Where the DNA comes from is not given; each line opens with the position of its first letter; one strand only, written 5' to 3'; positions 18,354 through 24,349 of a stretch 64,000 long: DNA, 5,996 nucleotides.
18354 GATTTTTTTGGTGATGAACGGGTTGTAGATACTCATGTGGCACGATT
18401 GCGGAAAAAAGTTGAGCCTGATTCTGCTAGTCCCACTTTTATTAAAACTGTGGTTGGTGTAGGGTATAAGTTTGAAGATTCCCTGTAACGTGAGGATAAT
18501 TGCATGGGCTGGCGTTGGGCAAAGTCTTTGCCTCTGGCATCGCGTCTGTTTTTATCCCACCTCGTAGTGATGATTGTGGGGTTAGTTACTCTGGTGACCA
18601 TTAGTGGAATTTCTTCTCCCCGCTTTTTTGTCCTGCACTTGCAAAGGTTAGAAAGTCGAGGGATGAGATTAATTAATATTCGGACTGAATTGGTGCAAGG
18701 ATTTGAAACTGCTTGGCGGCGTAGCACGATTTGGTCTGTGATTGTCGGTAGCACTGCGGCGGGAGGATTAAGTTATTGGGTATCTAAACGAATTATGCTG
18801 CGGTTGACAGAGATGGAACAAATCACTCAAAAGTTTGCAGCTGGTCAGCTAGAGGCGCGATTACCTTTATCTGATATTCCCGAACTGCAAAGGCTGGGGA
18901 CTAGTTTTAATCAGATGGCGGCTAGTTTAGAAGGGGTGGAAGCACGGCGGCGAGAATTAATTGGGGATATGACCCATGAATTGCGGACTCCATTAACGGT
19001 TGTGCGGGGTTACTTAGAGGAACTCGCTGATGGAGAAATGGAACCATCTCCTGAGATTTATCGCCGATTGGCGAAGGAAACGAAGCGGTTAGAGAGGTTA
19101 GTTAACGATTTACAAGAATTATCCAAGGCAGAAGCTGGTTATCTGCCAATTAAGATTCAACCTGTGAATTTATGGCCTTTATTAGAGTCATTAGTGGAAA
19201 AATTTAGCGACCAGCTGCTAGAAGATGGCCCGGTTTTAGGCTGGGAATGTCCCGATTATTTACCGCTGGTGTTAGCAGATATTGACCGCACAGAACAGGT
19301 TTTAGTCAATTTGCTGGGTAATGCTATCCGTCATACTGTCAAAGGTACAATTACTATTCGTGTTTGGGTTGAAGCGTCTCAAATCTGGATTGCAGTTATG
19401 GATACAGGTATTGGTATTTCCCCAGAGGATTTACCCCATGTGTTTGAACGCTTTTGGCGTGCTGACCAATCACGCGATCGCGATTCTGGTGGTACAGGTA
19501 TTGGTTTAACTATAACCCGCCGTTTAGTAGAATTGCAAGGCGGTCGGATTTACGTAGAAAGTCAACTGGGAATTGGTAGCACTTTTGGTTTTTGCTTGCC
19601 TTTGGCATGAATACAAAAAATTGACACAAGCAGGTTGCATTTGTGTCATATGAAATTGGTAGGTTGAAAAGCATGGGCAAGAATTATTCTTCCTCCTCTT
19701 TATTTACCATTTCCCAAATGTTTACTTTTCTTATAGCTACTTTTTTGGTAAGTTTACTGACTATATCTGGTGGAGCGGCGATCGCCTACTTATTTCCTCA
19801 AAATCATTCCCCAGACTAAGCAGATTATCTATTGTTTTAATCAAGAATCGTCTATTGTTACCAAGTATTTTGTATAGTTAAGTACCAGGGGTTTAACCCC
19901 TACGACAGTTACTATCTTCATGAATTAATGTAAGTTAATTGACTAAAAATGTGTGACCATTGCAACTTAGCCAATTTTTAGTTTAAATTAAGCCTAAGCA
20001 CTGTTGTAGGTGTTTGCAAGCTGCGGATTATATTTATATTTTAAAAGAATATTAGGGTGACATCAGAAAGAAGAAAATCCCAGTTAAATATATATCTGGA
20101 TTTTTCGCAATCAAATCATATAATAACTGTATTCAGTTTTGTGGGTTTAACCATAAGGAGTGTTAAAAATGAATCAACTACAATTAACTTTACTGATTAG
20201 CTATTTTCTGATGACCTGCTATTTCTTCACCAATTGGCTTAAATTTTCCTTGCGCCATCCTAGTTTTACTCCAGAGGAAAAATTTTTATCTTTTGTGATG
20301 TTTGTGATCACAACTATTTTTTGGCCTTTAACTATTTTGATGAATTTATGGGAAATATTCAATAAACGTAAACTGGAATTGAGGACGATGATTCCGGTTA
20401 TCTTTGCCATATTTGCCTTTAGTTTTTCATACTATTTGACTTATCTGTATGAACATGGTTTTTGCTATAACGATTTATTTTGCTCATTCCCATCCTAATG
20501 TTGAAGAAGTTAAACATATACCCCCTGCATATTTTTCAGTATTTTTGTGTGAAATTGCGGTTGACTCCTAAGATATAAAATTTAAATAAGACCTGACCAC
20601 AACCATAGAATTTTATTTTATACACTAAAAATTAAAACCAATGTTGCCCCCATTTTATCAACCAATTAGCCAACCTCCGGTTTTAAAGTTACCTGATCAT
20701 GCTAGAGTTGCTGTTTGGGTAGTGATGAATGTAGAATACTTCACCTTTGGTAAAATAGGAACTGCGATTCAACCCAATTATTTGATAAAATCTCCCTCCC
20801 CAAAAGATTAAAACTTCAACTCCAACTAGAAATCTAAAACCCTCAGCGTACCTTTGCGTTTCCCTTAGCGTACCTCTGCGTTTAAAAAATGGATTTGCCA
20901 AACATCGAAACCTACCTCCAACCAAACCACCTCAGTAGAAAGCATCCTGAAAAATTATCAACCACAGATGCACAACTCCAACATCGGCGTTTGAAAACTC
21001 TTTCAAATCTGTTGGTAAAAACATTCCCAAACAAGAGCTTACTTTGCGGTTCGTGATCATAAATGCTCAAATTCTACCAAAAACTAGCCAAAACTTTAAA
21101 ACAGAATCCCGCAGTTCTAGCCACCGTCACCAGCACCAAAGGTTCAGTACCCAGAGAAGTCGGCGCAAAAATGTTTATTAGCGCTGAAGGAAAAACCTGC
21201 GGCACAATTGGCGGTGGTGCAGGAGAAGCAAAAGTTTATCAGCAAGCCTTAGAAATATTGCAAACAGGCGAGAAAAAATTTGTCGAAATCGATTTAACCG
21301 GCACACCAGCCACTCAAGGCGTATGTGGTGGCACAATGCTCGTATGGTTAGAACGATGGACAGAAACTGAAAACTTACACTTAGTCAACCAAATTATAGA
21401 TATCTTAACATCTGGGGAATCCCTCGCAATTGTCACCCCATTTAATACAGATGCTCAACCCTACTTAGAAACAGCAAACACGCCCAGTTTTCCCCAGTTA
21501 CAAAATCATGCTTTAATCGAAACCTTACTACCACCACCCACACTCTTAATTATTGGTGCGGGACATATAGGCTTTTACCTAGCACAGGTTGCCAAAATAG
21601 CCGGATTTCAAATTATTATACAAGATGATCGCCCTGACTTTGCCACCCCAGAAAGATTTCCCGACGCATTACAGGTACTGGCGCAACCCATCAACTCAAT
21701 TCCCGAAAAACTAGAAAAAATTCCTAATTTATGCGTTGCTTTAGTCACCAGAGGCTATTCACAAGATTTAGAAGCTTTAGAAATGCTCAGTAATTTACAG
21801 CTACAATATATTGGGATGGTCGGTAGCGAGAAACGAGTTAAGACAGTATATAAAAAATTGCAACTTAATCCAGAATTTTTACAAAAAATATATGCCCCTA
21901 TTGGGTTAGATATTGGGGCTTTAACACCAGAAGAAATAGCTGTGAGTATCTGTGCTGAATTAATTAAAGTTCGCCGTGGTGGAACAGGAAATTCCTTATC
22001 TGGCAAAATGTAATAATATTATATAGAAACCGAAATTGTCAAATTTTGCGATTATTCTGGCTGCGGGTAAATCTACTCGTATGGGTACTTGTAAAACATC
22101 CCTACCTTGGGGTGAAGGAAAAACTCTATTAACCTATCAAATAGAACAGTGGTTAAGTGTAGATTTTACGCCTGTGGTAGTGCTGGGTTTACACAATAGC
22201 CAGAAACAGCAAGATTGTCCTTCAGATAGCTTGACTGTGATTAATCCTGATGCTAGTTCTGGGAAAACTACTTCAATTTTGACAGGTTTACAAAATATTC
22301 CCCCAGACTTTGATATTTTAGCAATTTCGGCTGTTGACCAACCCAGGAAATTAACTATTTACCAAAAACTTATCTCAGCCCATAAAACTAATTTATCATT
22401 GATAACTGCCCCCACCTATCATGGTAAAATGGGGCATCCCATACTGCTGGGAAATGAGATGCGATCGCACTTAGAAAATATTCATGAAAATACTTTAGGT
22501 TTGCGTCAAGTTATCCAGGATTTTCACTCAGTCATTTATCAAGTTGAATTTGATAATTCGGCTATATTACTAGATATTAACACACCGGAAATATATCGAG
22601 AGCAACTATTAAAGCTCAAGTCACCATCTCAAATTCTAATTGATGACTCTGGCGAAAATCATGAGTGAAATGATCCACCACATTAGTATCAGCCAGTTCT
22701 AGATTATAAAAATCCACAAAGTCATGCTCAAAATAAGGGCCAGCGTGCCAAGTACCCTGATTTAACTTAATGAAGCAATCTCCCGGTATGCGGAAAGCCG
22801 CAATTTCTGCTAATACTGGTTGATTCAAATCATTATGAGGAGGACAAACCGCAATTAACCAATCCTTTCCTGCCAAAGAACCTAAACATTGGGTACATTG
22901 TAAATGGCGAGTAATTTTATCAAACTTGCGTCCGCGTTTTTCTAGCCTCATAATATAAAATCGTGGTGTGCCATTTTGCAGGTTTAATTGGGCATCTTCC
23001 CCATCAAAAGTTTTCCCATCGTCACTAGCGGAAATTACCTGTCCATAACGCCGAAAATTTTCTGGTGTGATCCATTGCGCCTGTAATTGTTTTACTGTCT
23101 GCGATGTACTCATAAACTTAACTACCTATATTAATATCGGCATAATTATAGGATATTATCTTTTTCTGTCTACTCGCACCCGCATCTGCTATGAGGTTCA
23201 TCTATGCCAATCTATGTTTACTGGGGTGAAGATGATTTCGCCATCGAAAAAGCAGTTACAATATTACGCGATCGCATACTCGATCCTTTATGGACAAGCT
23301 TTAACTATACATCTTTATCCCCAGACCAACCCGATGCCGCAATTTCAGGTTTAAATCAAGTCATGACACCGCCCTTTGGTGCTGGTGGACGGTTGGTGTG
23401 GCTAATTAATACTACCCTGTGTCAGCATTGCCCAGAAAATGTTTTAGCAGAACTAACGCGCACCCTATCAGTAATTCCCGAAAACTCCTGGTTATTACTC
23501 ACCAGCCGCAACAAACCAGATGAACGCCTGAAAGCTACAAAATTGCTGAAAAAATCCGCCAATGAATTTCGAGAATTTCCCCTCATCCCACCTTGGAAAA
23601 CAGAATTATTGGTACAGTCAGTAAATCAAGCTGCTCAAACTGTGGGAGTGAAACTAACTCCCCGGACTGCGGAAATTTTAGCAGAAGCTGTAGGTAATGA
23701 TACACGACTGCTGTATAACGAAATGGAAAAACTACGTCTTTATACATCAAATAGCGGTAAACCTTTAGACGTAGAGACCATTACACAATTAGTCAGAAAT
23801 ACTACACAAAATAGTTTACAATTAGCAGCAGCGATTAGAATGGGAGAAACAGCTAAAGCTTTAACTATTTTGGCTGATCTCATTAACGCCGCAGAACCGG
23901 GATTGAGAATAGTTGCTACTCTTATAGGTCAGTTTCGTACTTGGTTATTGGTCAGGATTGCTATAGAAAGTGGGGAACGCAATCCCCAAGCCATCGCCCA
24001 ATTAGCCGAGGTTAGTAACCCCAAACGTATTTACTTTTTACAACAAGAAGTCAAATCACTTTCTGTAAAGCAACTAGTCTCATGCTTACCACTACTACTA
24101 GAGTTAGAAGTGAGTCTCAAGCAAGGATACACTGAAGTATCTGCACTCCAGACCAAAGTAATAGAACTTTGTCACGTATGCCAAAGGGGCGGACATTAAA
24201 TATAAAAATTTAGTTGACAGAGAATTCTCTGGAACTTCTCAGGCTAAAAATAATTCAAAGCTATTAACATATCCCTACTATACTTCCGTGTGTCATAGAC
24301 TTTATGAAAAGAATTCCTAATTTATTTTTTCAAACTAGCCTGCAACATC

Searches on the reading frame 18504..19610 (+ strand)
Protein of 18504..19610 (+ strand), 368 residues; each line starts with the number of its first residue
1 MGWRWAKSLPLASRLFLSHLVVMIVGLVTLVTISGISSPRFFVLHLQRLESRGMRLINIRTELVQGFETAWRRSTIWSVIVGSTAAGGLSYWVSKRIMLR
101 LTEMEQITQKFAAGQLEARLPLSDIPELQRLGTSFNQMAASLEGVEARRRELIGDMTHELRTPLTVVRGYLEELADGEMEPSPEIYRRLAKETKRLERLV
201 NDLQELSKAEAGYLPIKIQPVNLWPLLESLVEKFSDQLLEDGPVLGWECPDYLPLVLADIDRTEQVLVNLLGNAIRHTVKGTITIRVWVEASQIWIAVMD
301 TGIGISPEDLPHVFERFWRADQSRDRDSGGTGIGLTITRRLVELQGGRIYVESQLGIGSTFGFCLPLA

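Call 5: search_protein_families(library=pfam, proteins=[window:18504-19610:+], max_evalue=0.01)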
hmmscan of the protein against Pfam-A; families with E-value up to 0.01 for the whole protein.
window:18504-19610:+ (368 aa): 5 families
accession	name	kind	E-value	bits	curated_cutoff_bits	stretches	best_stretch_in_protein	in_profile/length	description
PF02518.31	HATPase_c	-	2.9e-30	105.4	26.4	1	259-367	2-109/111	Histidine kinase-, DNA gyrase B-, and HSP90-like ATPase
PF00512.31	HisKA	-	2.2e-17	63.3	26.9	1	149-212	2-66/66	His Kinase A (phospho-acceptor) domain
PF00672.30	HAMP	-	1.5e-11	44.8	25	1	92-143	1-52/53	HAMP domain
PF13581.12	HATPase_c_2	-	0.0002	21.8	27.4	1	266-342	35-109/127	Histidine kinase-like ATPase domain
PF13589.12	HATPase_c_3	-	0.0082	16.6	25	0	264-336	4-78/137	Histidine kinase-, DNA gyrase B-, and HSP90-like ATPase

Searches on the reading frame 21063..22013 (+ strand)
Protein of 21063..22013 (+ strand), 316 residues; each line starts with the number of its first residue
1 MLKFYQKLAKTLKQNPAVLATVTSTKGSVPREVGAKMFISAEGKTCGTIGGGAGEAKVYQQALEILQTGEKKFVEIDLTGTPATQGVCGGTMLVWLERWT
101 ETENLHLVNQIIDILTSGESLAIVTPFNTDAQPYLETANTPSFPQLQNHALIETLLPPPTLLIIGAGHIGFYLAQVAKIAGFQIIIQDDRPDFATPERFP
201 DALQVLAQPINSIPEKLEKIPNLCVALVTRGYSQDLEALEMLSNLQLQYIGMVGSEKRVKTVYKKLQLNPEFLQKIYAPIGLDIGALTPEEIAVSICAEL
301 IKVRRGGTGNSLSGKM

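Call 87: search_protein_families(library=pfam, proteins=[window:21063-22013:+], max_evalue=0.0001)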
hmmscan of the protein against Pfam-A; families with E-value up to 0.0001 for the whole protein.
window:21063-22013:+ (316 aa): 2 families
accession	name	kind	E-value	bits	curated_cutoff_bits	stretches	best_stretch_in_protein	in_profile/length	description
PF13478.12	XdhC_C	-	1.7e-35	122.7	29.7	1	161-300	1-125/125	XdhC Rossmann domain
PF02625.21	XdhC_CoxI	-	1.6e-22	79.7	24.3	1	14-76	5-67/68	XdhC and CoxI family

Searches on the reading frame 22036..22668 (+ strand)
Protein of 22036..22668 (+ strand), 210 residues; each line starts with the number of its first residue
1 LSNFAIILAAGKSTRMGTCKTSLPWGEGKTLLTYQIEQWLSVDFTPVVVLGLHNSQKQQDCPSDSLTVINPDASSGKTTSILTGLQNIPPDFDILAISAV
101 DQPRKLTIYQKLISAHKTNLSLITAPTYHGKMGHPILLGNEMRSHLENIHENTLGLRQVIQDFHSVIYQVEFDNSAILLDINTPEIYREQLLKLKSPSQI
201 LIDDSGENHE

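Call 87: search_protein_families(library=pfam, proteins=[window:22036-22668:+], max_evalue=0.0001)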
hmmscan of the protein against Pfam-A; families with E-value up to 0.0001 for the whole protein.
window:22036-22668:+ (210 aa): 1 family
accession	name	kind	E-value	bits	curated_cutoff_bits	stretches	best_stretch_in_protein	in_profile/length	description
PF12804.13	NTP_transf_3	-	4.6e-27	95.6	27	1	5-162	1-156/160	MobA-like NTP transferase domain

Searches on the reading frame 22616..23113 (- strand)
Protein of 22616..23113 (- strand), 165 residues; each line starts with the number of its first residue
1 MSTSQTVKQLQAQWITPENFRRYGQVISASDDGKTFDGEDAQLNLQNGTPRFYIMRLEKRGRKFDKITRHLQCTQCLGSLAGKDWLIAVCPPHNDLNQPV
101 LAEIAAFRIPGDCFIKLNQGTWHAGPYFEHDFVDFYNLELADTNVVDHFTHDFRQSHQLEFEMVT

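Call 87: search_protein_families(library=pfam, proteins=[window:22616-23113:-], max_evalue=0.0001)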
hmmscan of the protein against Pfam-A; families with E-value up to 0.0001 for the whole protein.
window:22616-23113:- (165 aa): 1 family
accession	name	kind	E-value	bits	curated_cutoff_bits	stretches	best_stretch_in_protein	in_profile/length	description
PF04115.18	Ureidogly_lyase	-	2.3e-10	40.8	23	1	8-137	2-140/162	Ureidoglycolate lyase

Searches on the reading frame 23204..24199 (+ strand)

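Call 87: search_protein_families(library=pfam, proteins=[window:23204-24199:+], max_evalue=0.0001)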
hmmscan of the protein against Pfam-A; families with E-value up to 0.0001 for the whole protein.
window:23204-24199:+ (331 aa): 2 families
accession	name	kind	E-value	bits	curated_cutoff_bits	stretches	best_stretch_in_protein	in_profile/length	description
PF06144.19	DNA_pol3_delta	-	2.2e-26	92.7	21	1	4-124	1-123/124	DNA polymerase III, delta subunit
PF21694.2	DNA_pol3_delta_C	-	3.5e-14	53.3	27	1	202-311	2-109/121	DNA polymerase III delta subunit, C-terminal domain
